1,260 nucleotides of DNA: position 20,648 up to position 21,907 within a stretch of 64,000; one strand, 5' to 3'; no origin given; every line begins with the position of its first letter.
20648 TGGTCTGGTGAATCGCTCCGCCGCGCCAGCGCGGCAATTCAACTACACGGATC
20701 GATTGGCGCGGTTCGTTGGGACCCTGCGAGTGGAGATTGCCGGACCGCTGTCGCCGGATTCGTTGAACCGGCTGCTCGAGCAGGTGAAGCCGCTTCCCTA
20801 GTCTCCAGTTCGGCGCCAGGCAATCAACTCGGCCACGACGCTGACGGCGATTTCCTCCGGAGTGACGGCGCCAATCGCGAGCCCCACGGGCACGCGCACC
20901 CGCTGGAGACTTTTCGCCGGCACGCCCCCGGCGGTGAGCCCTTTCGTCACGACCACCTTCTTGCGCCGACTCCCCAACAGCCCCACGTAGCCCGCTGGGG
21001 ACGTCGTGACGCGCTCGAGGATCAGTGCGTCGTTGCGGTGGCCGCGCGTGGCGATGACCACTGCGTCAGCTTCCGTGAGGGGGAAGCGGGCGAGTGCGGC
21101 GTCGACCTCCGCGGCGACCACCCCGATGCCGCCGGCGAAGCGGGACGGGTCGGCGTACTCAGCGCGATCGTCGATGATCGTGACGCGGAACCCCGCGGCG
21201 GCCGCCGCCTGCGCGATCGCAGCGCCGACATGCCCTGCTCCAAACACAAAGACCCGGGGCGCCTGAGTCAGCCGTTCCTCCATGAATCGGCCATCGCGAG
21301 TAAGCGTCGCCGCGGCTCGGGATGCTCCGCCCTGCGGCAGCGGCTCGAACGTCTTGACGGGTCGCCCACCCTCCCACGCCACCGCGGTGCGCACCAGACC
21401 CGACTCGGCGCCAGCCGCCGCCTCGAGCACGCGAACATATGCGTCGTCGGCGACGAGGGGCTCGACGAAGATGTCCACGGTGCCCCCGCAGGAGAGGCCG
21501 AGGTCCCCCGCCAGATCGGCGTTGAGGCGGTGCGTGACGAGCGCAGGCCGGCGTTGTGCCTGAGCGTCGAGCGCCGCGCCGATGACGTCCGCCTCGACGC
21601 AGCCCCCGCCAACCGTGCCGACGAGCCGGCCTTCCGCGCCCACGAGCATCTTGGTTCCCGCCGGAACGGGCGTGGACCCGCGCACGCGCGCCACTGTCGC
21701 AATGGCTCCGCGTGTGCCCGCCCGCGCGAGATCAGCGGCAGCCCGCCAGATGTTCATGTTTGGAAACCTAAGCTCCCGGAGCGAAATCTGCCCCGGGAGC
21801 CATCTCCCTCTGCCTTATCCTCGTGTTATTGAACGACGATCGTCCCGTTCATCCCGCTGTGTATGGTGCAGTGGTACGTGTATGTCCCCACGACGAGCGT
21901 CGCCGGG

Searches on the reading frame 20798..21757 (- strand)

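Call 79: search_protein_families(library=pfam, proteins=[window:20798-21757:-], max_evalue=0.00001)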
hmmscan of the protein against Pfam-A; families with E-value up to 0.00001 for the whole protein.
window:20798-21757:- (319 aa): 2 families
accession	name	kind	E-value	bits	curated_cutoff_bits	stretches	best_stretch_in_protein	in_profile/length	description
PF13478.12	XdhC_C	-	4.4e-38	131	29.7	1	169-311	1-125/125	XdhC Rossmann domain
PF02625.21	XdhC_CoxI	-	4.1e-20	71.9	24.3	1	11-75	2-66/68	XdhC and CoxI family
